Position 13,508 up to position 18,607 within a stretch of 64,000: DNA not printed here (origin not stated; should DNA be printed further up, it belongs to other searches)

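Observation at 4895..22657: A 5,920-aa single-ORF surface protein with four beta-helix regions, two DNRLRE-like modules and 38 two-cysteine Ig-like repeats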

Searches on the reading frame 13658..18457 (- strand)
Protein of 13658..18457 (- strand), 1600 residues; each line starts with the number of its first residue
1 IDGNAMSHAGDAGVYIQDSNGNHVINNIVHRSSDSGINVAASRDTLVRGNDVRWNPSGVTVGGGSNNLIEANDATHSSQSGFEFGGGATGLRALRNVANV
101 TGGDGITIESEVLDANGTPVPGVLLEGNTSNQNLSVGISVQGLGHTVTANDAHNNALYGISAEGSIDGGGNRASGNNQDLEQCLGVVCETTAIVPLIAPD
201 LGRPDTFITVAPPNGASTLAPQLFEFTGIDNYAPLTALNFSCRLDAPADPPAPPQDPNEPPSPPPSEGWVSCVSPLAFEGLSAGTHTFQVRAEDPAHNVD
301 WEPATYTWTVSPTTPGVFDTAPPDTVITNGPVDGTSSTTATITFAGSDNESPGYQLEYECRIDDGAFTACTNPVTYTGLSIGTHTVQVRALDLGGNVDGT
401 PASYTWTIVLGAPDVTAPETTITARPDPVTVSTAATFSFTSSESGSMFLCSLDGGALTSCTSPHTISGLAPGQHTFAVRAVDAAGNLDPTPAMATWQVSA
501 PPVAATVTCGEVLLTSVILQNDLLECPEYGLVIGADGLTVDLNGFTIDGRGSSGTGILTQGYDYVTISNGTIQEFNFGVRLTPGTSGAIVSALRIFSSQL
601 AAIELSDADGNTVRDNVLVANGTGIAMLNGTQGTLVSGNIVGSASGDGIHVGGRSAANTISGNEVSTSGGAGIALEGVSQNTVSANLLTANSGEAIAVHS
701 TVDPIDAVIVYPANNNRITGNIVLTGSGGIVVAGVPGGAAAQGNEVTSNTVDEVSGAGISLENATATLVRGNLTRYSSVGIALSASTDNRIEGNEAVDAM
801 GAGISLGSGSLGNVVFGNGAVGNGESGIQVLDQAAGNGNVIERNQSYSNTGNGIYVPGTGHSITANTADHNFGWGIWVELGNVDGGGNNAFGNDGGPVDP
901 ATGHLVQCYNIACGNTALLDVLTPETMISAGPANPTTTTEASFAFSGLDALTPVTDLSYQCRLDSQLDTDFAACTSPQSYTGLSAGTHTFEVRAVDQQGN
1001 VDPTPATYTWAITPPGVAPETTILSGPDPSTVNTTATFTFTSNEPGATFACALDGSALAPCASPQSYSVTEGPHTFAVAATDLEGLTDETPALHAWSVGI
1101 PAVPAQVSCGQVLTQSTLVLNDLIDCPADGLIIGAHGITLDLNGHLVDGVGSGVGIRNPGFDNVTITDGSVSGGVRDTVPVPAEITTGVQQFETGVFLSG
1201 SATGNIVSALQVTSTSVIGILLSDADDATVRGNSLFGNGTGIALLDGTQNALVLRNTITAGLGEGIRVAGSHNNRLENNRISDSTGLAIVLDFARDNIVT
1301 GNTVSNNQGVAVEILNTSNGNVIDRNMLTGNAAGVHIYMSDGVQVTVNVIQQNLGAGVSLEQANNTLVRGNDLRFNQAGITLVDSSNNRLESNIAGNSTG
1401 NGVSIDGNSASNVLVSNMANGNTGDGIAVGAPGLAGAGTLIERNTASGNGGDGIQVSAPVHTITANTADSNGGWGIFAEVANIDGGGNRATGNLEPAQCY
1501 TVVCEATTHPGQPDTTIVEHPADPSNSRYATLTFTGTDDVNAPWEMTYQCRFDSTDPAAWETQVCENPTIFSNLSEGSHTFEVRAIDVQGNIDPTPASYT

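Call 5: search_protein_families(library=pfam, proteins=[window:13658-18457:-], max_evalue=0.01)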
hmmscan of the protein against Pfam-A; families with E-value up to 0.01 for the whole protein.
window:13658-18457:- (1600 aa): 5 families
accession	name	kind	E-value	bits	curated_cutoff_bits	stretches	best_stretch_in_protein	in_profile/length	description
PF13229.12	Beta_helix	-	2.9e-74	248.4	25.9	8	1195-1349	2-157/158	Right handed beta helix region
PF05048.19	NosD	-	1.9e-64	217.4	23.6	5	1189-1331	34-172/212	Periplasmic copper-binding protein (NosD)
PF19077.6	Big_13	-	1.6e-09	38.6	27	0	466-488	66-91/102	Bacterial Ig-like domain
PF07495.19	Y_Y_Y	-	5.5e-08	33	26.6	0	1571-1591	32-52/65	Y_Y_Y domain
PF24421.1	Ig_J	-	4.9e-07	30.2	29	0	462-501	66-104/104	Tip attachment protein J, Ig-like domain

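Call 6: search_protein_families(library=ncbifam, proteins=[window:13658-18457:-], max_evalue=0.01)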
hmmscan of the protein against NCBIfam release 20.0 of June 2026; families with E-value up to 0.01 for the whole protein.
window:13658-18457:- (1600 aa): 4 families
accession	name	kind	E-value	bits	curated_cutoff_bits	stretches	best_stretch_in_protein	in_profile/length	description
TIGR03804.1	para_beta_helix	repeat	3.6e-41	138.6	19.45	6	1265-1308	1-43/44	parallel beta-helix repeat protein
TIGR04247.1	NosD_copper_fam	subfamily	9.2e-33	113.3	300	4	1218-1424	76-287/377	nitrous oxide reductase family maturation protein NosD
NF047446.1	barrel_OmpL47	domain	1.7e-23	82.8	40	2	338-398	3-59/68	OmpL47-type beta-barrel domain-containing protein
NF033707.1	T9SS_sortase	equivalog_domain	2.4e-05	22.2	420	0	981-1051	959-1025/1095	type IX secretion system sortase PorU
